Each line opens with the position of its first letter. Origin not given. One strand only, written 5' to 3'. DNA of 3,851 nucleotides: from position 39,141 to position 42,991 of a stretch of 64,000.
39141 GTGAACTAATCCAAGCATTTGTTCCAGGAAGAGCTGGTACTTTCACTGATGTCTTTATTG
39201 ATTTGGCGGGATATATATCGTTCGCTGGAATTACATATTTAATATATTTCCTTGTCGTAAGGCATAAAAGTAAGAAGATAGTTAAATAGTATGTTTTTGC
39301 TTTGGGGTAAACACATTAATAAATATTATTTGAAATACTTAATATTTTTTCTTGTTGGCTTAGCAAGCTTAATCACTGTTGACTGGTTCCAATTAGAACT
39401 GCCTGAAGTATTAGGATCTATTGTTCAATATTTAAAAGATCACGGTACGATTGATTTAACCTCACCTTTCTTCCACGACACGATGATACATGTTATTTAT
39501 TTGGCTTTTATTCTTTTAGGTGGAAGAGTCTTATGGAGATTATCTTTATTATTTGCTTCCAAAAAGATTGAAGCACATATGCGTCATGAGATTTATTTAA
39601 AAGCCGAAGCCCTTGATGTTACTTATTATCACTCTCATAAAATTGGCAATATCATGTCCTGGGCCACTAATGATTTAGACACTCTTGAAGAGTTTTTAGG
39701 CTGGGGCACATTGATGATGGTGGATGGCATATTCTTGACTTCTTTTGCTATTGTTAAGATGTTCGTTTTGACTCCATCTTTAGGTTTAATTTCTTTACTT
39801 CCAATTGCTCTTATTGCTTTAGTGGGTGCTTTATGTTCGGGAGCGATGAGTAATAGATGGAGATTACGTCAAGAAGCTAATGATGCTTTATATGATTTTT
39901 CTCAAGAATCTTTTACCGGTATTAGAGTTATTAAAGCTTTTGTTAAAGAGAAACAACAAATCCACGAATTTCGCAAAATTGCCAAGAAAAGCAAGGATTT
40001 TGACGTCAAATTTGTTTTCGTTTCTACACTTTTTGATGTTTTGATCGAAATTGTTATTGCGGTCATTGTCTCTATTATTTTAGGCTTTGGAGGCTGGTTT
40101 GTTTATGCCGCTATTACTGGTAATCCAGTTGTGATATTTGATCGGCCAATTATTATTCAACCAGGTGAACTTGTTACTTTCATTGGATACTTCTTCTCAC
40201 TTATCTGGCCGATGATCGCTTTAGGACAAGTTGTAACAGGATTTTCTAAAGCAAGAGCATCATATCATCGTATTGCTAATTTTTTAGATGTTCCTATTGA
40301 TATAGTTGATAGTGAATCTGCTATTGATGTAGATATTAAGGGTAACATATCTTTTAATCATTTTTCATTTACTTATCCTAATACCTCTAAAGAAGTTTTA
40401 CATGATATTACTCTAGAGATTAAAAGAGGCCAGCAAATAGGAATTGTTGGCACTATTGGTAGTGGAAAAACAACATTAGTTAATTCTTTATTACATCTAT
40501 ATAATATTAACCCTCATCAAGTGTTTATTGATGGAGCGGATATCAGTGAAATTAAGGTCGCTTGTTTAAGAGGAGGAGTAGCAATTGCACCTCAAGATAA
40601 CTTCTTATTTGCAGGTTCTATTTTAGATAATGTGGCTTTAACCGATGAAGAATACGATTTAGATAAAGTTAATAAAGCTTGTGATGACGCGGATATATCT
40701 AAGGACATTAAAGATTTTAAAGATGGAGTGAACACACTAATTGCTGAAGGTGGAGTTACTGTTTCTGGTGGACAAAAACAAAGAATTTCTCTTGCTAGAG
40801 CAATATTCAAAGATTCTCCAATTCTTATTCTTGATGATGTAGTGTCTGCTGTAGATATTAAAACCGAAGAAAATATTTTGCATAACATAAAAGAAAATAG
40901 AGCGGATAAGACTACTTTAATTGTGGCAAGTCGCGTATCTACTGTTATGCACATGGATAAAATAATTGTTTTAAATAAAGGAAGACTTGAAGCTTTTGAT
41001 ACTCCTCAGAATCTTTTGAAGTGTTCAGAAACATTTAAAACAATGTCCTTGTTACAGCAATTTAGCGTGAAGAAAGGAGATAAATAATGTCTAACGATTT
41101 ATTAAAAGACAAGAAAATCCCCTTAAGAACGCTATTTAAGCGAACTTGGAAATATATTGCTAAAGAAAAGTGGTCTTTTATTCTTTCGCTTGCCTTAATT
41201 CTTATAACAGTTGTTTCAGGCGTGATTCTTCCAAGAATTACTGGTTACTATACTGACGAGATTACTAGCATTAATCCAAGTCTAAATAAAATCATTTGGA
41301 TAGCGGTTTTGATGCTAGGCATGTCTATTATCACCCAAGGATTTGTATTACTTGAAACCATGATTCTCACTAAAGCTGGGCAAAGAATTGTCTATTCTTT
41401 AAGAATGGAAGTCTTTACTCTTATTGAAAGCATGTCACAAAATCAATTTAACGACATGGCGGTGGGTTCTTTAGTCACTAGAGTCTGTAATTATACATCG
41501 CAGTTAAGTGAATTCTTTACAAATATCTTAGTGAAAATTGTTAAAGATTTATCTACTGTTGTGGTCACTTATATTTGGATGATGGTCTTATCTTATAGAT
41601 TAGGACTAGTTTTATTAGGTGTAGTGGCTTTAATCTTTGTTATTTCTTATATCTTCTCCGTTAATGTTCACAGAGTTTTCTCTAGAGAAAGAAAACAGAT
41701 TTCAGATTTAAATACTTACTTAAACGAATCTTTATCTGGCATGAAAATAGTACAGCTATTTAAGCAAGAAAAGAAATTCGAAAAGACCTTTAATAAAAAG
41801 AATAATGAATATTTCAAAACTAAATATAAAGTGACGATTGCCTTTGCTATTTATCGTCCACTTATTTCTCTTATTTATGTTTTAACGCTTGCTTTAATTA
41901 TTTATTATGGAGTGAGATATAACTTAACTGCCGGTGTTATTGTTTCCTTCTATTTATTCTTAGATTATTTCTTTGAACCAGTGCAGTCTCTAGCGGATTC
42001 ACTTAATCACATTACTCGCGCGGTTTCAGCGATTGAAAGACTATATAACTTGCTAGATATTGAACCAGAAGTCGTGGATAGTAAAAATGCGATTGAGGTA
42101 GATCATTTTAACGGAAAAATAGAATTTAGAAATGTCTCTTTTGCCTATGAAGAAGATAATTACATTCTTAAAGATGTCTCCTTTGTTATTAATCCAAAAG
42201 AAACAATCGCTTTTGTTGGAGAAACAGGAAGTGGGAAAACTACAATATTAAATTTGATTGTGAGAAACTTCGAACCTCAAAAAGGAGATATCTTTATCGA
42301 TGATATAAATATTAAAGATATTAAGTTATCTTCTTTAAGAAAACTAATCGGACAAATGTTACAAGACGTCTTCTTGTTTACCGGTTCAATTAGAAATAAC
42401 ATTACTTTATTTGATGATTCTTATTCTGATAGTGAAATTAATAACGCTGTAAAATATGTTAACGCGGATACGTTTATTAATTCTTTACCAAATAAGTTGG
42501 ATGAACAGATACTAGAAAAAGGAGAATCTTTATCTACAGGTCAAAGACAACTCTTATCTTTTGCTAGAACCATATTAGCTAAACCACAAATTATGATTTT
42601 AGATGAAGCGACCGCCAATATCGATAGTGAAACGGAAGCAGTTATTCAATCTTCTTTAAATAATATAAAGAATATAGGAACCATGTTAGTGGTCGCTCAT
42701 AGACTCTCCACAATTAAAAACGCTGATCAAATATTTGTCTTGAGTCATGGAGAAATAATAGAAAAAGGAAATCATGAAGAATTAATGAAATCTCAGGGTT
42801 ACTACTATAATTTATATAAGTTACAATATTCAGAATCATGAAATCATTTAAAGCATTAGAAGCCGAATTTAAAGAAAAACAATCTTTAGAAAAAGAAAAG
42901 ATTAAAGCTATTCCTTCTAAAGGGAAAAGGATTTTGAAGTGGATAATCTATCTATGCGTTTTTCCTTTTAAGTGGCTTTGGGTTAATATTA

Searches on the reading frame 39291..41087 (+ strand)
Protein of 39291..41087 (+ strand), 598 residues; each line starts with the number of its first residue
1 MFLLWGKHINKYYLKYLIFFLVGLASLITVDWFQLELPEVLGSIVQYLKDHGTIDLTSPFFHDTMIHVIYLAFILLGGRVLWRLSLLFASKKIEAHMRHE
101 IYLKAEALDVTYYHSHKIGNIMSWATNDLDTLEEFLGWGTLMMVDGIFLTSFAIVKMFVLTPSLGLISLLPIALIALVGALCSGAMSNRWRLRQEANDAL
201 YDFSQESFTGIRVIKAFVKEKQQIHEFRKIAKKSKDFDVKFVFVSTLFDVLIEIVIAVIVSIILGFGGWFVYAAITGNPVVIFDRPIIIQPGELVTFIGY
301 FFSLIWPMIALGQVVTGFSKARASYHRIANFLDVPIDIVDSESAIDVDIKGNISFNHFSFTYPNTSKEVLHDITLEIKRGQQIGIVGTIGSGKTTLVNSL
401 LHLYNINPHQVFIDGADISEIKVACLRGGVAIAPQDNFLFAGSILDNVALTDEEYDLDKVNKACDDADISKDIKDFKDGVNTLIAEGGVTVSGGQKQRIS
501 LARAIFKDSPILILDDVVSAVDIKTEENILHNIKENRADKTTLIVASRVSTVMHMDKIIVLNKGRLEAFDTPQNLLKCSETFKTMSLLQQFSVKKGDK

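Call 67: search_protein_families(library=pfam, proteins=[window:39291-41087:+], max_evalue=0.00001)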
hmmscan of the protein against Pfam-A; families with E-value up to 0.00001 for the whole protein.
window:39291-41087:+ (598 aa): 3 families
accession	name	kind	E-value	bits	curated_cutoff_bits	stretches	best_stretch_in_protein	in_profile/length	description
PF00664.28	ABC_membrane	-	8.1e-27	95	28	1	21-306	2-272/274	ABC transporter transmembrane region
PF00005.33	ABC_tran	-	2.2e-24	87.1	25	1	370-517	1-135/137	ABC transporter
PF02463.25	SMC_N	-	1.6e-07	31.4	40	0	452-561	115-211/220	RecF/RecN/SMC N terminal domain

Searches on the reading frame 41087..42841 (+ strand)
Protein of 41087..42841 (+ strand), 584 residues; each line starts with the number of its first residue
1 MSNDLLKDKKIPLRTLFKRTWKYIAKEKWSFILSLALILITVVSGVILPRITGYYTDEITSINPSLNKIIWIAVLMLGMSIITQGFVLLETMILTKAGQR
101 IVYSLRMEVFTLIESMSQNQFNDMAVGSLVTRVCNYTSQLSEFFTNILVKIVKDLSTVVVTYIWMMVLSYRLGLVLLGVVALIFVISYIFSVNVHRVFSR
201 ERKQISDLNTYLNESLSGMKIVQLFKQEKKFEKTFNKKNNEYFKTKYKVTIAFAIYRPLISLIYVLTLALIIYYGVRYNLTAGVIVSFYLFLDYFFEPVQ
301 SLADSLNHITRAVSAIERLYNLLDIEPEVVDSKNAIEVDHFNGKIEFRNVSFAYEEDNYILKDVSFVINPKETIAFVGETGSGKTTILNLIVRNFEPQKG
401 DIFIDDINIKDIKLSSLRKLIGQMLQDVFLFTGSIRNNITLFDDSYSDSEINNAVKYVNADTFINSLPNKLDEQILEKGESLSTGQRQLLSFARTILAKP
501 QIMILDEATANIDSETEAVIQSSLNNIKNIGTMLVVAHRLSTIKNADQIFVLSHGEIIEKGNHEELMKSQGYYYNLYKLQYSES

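Call 67: search_protein_families(library=pfam, proteins=[window:41087-42841:+], max_evalue=0.00001)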
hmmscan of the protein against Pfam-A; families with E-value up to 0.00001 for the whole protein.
window:41087-42841:+ (584 aa): 2 families
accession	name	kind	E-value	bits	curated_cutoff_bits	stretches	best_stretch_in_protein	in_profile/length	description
PF00664.28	ABC_membrane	-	4.6e-41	141.7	28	1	31-299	1-274/274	ABC transporter transmembrane region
PF00005.33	ABC_tran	-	1.4e-29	103.9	25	1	361-510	1-137/137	ABC transporter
